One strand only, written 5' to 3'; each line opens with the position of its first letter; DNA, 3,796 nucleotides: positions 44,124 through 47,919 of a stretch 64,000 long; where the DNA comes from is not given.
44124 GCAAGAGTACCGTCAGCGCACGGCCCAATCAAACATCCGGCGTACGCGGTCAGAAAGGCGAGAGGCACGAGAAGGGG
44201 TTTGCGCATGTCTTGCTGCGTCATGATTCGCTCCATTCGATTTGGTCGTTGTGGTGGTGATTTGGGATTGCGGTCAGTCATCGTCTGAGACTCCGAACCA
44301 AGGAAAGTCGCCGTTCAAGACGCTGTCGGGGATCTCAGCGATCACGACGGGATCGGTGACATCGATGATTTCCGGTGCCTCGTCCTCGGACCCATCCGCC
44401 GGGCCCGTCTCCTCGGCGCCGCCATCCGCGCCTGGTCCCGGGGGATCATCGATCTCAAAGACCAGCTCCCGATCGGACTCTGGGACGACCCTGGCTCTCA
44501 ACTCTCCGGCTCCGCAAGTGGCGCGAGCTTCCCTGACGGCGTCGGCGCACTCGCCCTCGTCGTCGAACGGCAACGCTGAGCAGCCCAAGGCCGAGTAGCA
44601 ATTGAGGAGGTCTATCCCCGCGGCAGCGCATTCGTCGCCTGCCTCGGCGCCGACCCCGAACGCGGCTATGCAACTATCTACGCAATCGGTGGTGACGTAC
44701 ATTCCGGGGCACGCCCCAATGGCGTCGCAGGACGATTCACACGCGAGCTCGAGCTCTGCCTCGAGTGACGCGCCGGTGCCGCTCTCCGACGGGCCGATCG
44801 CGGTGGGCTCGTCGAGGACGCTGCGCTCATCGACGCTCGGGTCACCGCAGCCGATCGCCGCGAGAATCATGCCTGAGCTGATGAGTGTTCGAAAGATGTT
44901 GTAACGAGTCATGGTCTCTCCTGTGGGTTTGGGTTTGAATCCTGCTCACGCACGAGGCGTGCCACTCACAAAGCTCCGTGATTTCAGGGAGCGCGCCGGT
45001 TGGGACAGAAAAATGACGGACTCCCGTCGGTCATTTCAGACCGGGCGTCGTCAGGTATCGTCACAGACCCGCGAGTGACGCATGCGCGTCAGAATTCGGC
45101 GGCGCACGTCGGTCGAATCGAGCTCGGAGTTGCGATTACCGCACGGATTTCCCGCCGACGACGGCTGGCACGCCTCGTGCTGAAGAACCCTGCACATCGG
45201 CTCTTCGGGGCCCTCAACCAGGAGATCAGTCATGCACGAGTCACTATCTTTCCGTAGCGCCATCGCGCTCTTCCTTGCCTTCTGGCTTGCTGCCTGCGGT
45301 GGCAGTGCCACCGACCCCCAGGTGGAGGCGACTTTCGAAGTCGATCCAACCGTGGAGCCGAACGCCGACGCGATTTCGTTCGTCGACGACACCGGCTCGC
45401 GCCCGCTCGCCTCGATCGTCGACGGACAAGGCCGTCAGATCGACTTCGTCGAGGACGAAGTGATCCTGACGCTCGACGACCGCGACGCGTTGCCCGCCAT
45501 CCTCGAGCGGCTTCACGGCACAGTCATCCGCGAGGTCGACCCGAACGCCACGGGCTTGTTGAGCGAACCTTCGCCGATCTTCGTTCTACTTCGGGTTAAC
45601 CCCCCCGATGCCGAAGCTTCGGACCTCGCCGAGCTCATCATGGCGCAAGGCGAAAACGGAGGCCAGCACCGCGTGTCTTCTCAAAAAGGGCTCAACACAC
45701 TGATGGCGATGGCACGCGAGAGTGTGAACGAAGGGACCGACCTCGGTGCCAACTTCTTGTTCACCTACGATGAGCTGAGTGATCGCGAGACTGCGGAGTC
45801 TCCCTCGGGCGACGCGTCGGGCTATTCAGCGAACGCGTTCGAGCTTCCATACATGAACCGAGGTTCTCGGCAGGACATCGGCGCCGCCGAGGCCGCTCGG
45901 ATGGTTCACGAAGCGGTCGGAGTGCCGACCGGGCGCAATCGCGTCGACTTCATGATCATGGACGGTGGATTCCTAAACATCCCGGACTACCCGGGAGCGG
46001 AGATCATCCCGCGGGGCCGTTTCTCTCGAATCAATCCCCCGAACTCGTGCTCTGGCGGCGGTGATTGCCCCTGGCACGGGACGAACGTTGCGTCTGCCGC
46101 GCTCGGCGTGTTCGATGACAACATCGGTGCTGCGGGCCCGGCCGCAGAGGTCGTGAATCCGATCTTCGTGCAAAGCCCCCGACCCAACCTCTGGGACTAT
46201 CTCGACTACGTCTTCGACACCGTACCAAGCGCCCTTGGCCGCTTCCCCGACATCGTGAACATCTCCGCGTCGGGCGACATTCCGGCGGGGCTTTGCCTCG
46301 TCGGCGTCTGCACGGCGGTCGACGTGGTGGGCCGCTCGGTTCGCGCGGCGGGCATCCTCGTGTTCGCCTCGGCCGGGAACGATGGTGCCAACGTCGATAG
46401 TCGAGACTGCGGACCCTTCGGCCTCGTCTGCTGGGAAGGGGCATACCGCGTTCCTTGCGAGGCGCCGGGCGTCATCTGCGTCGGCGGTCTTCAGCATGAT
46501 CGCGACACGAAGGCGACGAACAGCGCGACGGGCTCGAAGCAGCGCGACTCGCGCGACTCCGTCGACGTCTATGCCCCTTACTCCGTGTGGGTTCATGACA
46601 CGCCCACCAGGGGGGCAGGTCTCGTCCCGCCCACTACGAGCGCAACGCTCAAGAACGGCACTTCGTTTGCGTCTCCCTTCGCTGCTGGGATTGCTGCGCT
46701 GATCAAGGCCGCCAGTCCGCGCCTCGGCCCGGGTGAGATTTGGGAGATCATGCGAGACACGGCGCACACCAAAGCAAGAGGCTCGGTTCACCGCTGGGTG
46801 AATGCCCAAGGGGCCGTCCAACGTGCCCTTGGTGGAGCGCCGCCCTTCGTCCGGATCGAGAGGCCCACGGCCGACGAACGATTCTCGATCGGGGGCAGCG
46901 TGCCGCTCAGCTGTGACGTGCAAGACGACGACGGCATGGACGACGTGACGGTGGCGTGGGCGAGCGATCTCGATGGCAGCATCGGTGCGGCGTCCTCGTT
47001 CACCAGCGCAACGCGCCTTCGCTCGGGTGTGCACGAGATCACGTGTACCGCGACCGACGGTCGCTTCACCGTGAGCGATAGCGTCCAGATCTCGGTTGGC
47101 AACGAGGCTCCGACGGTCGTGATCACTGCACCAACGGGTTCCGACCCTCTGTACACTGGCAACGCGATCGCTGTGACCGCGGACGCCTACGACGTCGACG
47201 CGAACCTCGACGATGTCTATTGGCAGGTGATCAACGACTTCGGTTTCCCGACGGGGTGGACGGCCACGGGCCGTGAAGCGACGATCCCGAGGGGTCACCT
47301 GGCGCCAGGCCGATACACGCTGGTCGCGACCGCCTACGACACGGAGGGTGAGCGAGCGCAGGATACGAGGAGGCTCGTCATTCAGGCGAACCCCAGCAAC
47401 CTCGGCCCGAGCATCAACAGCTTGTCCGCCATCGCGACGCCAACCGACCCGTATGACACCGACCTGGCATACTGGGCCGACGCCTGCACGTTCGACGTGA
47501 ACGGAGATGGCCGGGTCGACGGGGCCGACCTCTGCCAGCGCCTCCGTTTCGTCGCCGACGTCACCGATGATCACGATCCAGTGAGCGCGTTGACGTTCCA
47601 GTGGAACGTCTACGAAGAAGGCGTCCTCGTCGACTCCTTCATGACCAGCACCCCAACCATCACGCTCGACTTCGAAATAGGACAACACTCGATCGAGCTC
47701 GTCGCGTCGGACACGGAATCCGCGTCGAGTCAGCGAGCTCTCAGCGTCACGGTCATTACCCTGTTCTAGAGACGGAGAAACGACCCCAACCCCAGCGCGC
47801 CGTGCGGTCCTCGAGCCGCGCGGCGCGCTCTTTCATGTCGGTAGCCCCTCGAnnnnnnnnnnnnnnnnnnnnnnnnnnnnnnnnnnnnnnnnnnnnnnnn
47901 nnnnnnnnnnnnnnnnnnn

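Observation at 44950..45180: Perfect 15-bp inverted duplicate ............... forms back-to-back sigma-54-type promoters for divergent lipoprotein genes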

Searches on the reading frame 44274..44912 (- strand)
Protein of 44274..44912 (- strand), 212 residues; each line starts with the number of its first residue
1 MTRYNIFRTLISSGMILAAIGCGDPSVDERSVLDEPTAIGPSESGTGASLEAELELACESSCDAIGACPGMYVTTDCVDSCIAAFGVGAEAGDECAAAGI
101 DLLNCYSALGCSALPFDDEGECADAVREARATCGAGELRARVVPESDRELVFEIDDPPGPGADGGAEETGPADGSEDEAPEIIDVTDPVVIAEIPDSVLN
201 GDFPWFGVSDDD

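Call 11: search_protein_families(library=pfam, proteins=[window:44274-44912:-], max_evalue=0.01)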
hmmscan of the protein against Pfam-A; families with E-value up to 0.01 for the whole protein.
window:44274-44912:- (212 aa): 0 families

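Call 33: search_protein_families(library=pfam, proteins=[window:44274-44912:-], max_evalue=5)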
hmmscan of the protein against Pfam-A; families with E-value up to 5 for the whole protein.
window:44274-44912:- (212 aa): 0 families

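Call 42: find_homologous_proteins(query=window:44274-44912:-, max_evalue=0.001)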
Query window:44274-44912:- (212 aa): 25 proteins with E <= 0.001 among 927 candidates.
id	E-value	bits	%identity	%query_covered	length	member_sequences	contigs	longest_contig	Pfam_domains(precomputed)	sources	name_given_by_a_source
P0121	4.4e-132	457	100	100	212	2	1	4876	-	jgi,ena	-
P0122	1.9e-106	373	82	100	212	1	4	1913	-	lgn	-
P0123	1.3e-102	360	81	100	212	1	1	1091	-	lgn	-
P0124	2.0e-99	350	81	100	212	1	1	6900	-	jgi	jgi:hypothetical protein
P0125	5.9e-83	296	68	100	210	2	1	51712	-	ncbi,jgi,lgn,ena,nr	ncbi:MAG: hypothetical protein OEN21_08360 [Myxococcales bacterium]|nr:hypothetical protein [Myxococ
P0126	2.0e-80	288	66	100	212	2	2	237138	-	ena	-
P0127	1.7e-79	285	69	100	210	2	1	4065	-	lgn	-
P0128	4.3e-79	284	66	100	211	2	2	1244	-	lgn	-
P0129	1.4e-76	275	65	100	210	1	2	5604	-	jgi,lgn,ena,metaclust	metaclust:\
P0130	2.8e-76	274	65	100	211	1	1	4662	-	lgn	-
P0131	1.5e-75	272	61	100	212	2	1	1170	-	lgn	-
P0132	5.1e-74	267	67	96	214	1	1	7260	-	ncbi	ncbi:MAG: hypothetical protein WCF10_01325 [Polyangiales bacterium]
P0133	1.3e-73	266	63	97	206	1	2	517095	-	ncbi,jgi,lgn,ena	ncbi:MAG: hypothetical protein WBM46_12105 [Polyangiales bacterium]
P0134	3.4e-73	264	66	92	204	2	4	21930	-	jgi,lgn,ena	jgi:hypothetical protein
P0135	2.4e-67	245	60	96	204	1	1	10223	-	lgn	-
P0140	1.7e-58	216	58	99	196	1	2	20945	-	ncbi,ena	-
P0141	1.7e-52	197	53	100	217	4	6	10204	-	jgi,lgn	jgi:hypothetical protein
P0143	5.8e-37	146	45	98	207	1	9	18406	-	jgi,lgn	jgi:hypothetical protein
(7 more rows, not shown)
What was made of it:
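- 44274..44912 (-): Cysteine-rich lipoprotein gene (212 aa), first gene of the leftward unit. A narrow family of 25 proteins, all from Myxococcales/Polyangiales metagenome assemblies (call 42).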

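Call 43: find_encoding_contigs(protein=P0124, flank=2500, max_places=1)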
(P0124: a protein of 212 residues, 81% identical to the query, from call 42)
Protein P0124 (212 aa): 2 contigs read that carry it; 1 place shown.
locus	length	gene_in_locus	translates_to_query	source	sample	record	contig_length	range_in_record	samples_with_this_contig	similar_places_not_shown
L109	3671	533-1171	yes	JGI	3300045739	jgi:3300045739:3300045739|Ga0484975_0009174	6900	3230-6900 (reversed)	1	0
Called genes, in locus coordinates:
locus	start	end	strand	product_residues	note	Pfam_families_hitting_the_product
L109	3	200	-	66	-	?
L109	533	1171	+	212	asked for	-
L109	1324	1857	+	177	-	-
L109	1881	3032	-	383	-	PF16234:DUF4892, PF00691:OmpA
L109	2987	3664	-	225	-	PF05368:NmrA, PF01370:Epimerase (faint), PF13460:NAD_binding_10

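Call 44: find_encoding_contigs(protein=P0125, flank=2500, max_places=1)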
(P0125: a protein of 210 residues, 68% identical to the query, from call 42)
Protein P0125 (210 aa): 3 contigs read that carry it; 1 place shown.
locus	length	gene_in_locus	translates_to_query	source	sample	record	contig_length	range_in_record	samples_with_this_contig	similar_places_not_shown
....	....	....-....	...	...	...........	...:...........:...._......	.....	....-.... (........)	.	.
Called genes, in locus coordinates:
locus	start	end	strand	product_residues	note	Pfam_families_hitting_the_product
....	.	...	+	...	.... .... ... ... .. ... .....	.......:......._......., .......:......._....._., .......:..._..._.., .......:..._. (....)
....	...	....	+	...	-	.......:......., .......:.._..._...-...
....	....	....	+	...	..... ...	-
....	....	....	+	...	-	-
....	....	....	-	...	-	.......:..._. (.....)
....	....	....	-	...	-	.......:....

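Call 45: find_encoding_contigs(protein=P0126, flank=2500, max_places=1)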
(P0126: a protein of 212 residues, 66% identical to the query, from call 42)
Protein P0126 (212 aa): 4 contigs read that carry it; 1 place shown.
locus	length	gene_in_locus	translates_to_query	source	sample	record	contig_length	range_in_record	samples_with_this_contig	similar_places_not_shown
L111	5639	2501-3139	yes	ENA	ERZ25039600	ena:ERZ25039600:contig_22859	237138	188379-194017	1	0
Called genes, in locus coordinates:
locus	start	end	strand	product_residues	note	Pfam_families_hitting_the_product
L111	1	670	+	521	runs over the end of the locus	PF00158:Sigma54_activat, PF14532:Sigma54_activ_2, PF25601:AAA_lid_14, PF02954:HTH_8 (weak)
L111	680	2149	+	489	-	PF00069:Pkinase, PF07714:PK_Tyr_Ser-Thr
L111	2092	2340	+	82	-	-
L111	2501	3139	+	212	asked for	-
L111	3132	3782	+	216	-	-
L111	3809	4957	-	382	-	PF08240:ADH_N (weak)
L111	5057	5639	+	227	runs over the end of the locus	PF13489:Methyltransf_23, PF05148:Methyltransf_8 (faint), PF01209:Ubie_methyltran, PF13847:Methyltransf_31, PF08241:Methyltransf_11, PF08242:Methyltransf_12, PF13649:Methyltransf_25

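Call 46: find_encoding_contigs(protein=P0140, flank=2500, max_places=1)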
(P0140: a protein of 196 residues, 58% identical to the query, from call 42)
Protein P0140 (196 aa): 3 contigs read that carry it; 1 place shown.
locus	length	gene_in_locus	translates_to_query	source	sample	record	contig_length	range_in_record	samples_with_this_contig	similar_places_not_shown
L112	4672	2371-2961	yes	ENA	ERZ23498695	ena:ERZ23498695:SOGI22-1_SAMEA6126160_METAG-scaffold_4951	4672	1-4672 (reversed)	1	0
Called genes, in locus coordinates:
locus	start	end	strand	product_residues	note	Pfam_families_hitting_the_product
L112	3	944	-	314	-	?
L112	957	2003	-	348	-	PF00801:PKD (faint)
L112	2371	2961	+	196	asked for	-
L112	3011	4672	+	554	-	?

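Call 47: find_encoding_contigs(protein=P0141, flank=2500, max_places=1)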
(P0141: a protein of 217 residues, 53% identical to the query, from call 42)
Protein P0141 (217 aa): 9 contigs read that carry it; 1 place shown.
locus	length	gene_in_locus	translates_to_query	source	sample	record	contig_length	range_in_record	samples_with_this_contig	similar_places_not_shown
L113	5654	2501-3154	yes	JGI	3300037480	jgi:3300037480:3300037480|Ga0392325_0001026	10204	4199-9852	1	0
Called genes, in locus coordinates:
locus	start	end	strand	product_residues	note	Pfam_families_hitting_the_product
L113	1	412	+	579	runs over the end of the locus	PF08308:PEGA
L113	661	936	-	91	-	-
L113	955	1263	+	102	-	-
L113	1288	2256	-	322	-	PF16234:DUF4892, PF05359:DUF748 (faint), PF00691:OmpA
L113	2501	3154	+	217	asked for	-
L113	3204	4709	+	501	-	-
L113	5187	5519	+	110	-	-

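Call 48: find_encoding_contigs(protein=P0143, flank=2500, max_places=1)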
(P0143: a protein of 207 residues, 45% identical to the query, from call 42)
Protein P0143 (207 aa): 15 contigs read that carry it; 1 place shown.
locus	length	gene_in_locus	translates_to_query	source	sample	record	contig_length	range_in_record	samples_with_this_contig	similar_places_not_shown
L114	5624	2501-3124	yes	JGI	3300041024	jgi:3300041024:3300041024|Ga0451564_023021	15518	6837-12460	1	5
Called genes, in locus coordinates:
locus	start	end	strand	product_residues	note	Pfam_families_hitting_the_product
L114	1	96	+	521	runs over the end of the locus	PF00158:Sigma54_activat, PF14532:Sigma54_activ_2, PF25601:AAA_lid_14, PF02954:HTH_8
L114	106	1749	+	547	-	PF00069:Pkinase, PF07714:PK_Tyr_Ser-Thr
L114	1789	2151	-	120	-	-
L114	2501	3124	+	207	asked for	-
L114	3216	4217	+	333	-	PF13229:Beta_helix (weak)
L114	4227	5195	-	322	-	PF16234:DUF4892, PF00691:OmpA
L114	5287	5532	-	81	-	-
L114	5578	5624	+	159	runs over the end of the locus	-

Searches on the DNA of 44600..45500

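Call 68: search_rna_families(source=window, start=44600, end=45500, threshold=evalue, max_evalue=1)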
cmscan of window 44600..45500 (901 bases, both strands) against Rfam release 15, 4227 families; matches with E-value up to 1: 0.
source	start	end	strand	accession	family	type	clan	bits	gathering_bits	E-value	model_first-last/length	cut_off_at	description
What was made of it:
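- Tried and rejected: None found (call 68).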

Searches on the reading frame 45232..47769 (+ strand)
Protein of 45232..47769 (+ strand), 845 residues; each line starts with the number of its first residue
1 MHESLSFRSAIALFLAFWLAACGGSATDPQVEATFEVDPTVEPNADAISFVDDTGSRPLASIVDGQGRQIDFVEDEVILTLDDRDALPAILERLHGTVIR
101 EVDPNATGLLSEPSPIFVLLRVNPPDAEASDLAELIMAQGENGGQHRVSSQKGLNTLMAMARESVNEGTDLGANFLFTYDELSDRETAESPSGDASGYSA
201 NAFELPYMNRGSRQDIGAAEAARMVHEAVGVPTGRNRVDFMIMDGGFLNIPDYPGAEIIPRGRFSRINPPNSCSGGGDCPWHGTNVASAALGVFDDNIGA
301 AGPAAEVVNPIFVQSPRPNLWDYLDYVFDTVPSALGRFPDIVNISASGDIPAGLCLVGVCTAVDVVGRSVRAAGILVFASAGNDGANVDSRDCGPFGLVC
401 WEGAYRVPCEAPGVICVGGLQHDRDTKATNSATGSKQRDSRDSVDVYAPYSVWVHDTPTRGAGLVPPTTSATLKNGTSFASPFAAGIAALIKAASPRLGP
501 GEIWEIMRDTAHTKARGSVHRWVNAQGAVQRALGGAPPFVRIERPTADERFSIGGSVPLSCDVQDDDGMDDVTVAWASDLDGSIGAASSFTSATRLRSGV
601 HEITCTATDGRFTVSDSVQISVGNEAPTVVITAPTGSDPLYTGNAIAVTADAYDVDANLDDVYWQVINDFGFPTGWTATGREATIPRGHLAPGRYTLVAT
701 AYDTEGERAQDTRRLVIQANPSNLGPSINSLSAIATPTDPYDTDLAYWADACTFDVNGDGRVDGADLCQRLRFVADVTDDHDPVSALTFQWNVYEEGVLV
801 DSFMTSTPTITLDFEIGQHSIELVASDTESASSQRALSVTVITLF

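Call 11: search_protein_families(library=pfam, proteins=[window:45232-47769:+], max_evalue=0.01)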
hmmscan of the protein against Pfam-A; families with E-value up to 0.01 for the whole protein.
window:45232-47769:+ (845 aa): 3 families
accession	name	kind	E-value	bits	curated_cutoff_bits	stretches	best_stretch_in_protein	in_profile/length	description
PF00082.27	Peptidase_S8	-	1.7e-20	73.9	21.8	1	276-527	50-286/288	Subtilase family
PF17957.7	Big_7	-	2.5e-08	34.9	24.1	1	538-604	1-69/70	Bacterial Ig domain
PF00801.26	PKD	-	5.6e-05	23.5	23.5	0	553-622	13-80/80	PKD domain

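Call 12: find_encoding_contigs(protein=window:45232-47769:+, flank=3000, max_places=5)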
Protein window:45232-47769:+ (845 aa): 6 contigs read that carry it; 4 places shown.
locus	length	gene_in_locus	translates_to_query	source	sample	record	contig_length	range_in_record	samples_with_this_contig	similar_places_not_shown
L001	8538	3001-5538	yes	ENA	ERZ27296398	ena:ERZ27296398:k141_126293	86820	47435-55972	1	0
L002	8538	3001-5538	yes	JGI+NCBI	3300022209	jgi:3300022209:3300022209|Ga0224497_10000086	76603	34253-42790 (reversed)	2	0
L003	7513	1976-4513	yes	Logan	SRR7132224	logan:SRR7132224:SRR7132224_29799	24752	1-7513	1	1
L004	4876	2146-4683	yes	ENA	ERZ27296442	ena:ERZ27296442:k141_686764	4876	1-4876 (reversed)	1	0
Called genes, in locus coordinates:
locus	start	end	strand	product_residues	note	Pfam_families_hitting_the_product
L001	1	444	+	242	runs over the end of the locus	PF14329:DUF4386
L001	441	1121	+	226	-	PF05368:NmrA, PF13460:NAD_binding_10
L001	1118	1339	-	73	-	-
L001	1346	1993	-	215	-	-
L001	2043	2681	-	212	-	-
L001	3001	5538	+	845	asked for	PF00082:Peptidase_S8, PF17957:Big_7 (faint)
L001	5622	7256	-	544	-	PF00069:Pkinase, PF07714:PK_Tyr_Ser-Thr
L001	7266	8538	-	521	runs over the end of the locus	PF00158:Sigma54_activat, PF14532:Sigma54_activ_2, PF25601:AAA_lid_14, PF02954:HTH_8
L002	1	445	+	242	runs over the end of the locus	PF14329:DUF4386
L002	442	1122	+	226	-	PF05368:NmrA, PF13460:NAD_binding_10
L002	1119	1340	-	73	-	-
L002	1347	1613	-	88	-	-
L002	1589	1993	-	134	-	-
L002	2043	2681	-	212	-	-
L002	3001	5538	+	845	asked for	PF00082:Peptidase_S8, PF17957:Big_7 (faint)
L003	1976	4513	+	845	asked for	PF00082:Peptidase_S8, PF17957:Big_7 (faint)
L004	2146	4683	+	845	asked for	PF00082:Peptidase_S8, PF17957:Big_7 (faint)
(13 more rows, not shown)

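Call 13: find_homologous_proteins(query=window:45232-47769:+, max_evalue=1e-10)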
Query window:45232-47769:+ (845 aa): 222 proteins with E <= 1e-10 among 8000 candidates; the best 120 are listed.
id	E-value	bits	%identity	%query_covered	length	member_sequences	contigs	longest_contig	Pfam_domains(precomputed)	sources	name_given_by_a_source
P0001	0.0e+0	1919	100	100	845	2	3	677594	PF17957.8,PF00082.28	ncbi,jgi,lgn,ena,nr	ncbi:MAG: S8/S53 family peptidase [Myxococcales bacterium]|nr:S8/S53 family peptidase [Myxococcales 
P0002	0.0e+0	1652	85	100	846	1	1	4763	PF17957.8,PF00082.28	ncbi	-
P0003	0.0e+0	1647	85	100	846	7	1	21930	PF00801.27,PF17957.8,PF00082.28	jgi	jgi:hypothetical protein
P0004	0.0e+0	1636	85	100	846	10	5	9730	PF00801.27,PF17957.8,PF00082.28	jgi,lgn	jgi:hypothetical protein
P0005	0.0e+0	1617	83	100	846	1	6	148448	PF00801.27,PF17957.8,PF00082.28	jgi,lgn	-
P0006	0.0e+0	1355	69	100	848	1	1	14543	PF17957.8,PF00082.28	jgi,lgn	-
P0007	0.0e+0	1277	80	83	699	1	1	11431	PF00801.27,PF17957.8,PF00082.28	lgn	-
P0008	0.0e+0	1092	59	100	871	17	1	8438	PF00801.27,PF17957.8,PF00082.28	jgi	jgi:hypothetical protein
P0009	0.0e+0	1016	59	94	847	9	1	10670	PF22352.3,PF00801.27,PF00082.28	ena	-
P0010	9.5e-297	1005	59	98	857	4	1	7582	PF00801.27,PF00082.28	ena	-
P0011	8.8e-294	995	57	100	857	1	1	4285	PF00082.28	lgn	-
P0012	2.8e-292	990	58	96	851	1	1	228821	PF22352.3,PF00801.27,PF00082.28,PF18911.7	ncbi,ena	-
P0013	2.8e-285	967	57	98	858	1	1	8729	PF00801.27,PF00082.28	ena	-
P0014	7.5e-281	952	54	100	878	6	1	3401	PF17957.8,PF00082.28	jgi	jgi:serine protease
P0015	1.4e-267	908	66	75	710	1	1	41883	PF00082.28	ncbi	-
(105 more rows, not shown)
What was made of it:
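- The organism is an uncultured Myxococcales metagenome-assembled genome (call 13).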

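Call 16: find_related_loci(query=A1, collection=metagenome_contigs, flank=4000)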
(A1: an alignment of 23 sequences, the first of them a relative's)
Query A1 (845 aa) in metagenome_contigs; peptide patterns used: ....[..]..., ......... (x = any residue, [..] = any of these).
351 stretches matched a pattern; 39 encode a relative of the query (tblastn E <= 1e-3); 39 distinct loci.
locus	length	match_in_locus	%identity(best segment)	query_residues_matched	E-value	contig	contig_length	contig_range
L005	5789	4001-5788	87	1-595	0e+0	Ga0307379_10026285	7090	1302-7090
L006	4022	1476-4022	60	1-826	0e+0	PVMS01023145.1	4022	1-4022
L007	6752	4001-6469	57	5-828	0e+0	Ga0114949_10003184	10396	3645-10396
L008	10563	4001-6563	66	1-842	0e+0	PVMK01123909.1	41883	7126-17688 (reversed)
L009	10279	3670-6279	50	4-845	0e+0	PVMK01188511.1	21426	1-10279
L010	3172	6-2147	49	87-802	0e+0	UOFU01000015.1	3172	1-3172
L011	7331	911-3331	45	21-807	0e+0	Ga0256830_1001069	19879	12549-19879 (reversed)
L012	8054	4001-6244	35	10-772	1e-109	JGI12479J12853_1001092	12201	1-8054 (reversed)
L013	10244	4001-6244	35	10-772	1e-109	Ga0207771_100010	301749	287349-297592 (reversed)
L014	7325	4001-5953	38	52-726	9e-105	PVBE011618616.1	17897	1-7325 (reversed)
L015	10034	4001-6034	37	11-703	2e-102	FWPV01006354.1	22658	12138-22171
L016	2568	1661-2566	55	12-314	1e-98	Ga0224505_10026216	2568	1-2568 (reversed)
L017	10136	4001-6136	38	8-729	2e-100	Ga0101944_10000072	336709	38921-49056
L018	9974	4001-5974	35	32-704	1e-82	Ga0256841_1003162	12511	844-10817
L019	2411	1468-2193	59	6-247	7e-82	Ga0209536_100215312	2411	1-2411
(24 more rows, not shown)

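Call 17: find_related_loci(query=A1, collection=genome_contigs, flank=4000)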
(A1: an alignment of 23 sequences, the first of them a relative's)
Query A1 (845 aa) in genome_contigs; peptide patterns used: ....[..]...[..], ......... (x = any residue, [..] = any of these).
107 stretches matched a pattern; 65 encode a relative of the query (tblastn E <= 1e-3); 65 distinct loci.
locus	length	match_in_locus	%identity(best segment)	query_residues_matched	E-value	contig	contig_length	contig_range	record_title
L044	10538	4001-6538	87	1-845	0e+0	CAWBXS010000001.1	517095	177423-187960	MAG: uncultured delta proteobacterium isolate MFD09779.bin.1.65 genome assembly, contig: contig_10196, whole genome shot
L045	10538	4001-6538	85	1-845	0e+0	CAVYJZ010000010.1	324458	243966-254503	MAG: uncultured delta proteobacterium isolate MFD05684.bin.1.151 genome assembly, contig: contig_83024, whole genome sho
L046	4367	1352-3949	59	4-845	0e+0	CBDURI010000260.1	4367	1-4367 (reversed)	MAG TPA_asm: uncultured bacterium isolate SRR21487744_binner13_Refined_51 genome assembly, contig: ERZ25748493.17468, wh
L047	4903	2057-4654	59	4-845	0e+0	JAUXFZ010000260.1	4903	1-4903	MAG: Myxococcales bacterium isolate CSMAG_2916 CSMAG_2916_k117_433708_length_4903_cov_18.0000, whole genome shotgun sequ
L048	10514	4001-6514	58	6-833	0e+0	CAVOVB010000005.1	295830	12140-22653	MAG: uncultured delta proteobacterium isolate MFD09779.bin.2.182 genome assembly, contig: contig_37749, whole genome sho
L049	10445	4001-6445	58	22-833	0e+0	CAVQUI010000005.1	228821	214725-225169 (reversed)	MAG: uncultured delta proteobacterium isolate MFD09964.bin.2.99 genome assembly, contig: contig_14865, whole genome shot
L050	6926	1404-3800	49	7-802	0e+0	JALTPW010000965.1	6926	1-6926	MAG: Chromatiales bacterium isolate S140_maxbin2_scaf2bin.116 S140_NODE_8119_length_6926_cov_5.238417, whole genome shot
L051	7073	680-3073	47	10-802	0e+0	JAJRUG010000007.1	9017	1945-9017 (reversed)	MAG: Gammaproteobacteria bacterium isolate Dive96_bin10.163 k141_302200, whole genome shotgun sequence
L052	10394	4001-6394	54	20-827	0e+0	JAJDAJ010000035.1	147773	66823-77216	MAG: Deltaproteobacteria bacterium isolate OFTM108 OFTM108_34, whole genome shotgun sequence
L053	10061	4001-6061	39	34-732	2e-115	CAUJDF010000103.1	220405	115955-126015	MAG: Myxococcota bacterium isolate KLAP118 genome assembly, contig: KLAP118_753228, whole genome shotgun sequence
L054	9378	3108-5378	36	3-791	5e-109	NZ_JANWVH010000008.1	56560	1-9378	MAG: Meiothermus sp. isolate SKYG110 NODE_8_length_56560_cov_4.857231, whole genome shotgun sequence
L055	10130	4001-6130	36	3-729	4e-101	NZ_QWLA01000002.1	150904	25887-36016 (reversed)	Calidithermus roseus strain NBRC 110900 contig_2, whole genome shotgun sequence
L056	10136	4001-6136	37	8-729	2e-99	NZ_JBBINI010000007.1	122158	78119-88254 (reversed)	MAG: Meiothermus sp. isolate BQF170218_bin_252 NODE_116_length_122158_cov_10.0099, whole genome shotgun sequence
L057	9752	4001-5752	39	31-622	2e-97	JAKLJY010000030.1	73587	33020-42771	MAG: Myxococcota bacterium isolate MAG.78 MAG.78-NODE_30_length_73587_cov_7.452918, whole genome shotgun sequence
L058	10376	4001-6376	34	31-844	4e-97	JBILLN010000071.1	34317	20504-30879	MAG: Bradymonadia bacterium isolate ME2017-08-05_3300034118_group7_bin165 Rohwer_bin1474_scaffold_366_c1, whole genome s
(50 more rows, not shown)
